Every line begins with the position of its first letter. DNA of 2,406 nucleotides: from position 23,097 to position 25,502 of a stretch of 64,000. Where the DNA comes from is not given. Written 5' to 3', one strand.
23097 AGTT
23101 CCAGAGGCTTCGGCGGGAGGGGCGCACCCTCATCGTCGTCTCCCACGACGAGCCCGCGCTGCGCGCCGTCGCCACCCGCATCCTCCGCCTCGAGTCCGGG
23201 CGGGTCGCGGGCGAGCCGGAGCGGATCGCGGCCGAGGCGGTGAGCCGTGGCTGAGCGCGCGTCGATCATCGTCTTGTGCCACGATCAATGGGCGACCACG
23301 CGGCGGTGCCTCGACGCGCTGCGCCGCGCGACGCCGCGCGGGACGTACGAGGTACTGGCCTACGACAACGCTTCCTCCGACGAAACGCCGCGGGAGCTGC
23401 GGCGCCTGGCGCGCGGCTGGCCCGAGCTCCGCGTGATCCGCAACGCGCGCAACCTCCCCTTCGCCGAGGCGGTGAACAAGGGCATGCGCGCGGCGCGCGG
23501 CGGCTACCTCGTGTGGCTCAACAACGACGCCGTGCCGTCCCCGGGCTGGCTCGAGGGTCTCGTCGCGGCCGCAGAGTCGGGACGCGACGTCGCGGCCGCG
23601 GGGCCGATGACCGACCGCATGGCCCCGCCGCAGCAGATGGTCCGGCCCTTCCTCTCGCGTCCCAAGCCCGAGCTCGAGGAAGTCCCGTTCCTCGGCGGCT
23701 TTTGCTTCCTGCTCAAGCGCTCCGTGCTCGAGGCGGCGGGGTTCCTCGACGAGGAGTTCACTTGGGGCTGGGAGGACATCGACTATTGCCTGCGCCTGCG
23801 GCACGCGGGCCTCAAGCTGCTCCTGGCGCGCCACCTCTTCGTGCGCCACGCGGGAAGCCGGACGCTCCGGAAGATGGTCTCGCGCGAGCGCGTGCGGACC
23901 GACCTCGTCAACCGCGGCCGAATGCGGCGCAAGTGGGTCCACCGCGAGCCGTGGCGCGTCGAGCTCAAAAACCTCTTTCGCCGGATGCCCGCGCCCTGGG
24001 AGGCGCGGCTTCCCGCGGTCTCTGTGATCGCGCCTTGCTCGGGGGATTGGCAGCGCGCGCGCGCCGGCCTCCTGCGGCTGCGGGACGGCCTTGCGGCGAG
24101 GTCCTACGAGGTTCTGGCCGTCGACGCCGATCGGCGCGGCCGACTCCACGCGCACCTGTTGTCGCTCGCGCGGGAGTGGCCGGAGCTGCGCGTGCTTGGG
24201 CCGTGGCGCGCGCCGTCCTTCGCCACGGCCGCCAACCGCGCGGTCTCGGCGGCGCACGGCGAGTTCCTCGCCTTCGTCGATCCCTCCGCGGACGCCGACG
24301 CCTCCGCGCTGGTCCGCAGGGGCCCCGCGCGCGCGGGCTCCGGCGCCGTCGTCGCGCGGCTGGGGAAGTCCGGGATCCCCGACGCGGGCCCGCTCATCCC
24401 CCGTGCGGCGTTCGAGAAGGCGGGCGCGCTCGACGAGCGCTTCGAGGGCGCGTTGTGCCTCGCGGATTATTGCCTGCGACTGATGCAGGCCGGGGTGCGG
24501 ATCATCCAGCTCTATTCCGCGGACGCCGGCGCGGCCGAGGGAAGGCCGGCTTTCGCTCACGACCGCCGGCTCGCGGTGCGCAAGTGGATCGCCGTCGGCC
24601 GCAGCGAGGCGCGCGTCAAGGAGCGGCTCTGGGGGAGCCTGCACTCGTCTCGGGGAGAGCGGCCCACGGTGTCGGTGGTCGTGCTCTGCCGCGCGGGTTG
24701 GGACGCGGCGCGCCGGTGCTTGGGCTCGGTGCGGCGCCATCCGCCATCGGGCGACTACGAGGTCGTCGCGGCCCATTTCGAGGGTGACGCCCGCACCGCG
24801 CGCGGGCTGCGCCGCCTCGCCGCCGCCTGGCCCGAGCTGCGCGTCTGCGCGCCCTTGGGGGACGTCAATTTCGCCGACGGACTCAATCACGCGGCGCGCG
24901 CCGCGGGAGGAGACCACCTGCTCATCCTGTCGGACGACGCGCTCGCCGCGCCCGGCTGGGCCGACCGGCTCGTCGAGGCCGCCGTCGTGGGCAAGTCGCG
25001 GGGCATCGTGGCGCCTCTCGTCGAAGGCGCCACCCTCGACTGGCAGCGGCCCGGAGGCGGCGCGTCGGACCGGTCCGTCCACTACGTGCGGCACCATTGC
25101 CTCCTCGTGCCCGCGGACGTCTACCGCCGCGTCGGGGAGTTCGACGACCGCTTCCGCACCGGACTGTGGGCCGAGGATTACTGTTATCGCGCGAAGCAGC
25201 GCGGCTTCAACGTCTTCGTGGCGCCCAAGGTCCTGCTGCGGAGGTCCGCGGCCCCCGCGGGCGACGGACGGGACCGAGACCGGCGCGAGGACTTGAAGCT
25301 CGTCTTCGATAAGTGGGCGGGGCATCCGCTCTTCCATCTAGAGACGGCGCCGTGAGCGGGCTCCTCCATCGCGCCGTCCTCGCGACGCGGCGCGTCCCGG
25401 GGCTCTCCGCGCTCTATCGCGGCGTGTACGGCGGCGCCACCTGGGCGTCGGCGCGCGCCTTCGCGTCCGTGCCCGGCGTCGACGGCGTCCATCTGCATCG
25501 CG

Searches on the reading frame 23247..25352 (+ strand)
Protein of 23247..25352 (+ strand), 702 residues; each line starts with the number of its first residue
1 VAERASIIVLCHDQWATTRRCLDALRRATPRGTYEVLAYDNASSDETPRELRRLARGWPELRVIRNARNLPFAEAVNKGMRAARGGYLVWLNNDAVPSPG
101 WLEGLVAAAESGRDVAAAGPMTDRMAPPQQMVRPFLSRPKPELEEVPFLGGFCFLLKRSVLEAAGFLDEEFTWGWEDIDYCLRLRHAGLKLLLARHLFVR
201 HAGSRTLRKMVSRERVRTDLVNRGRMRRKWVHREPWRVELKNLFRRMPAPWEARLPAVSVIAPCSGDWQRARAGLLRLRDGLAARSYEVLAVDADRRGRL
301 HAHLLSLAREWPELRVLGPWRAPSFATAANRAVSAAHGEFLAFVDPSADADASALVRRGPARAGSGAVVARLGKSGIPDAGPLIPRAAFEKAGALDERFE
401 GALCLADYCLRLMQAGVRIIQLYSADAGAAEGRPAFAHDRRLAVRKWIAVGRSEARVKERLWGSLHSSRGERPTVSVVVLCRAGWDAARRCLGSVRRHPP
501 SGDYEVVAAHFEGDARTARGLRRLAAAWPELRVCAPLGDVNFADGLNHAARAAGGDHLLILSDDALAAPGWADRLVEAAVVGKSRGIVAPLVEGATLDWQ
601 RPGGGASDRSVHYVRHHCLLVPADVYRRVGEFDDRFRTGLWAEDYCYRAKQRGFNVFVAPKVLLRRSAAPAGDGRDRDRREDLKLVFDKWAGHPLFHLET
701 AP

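Call 26: search_protein_families(library=pfam, proteins=[window:23247-25352:+], max_evalue=0.001)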
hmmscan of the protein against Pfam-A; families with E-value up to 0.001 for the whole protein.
window:23247-25352:+ (702 aa): 4 families
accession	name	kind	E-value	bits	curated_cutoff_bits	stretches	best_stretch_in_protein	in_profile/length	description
PF00535.33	Glycos_transf_2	-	1.6e-40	139.3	23.3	2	6-162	1-165/168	Glycosyl transferase family 2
PF13641.12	Glyco_tranf_2_3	-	3.4e-22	80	27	1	6-213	4-223/230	Glycosyltransferase like family 2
PF02709.20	Glyco_transf_7C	-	0.0002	21.4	23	1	138-191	9-62/78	N-terminal domain of galactosyltransferase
PF10111.15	Glyco_tranf_2_2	-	0.0009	19.2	27.3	0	324-345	68-89/276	Glycosyltransferase like family 2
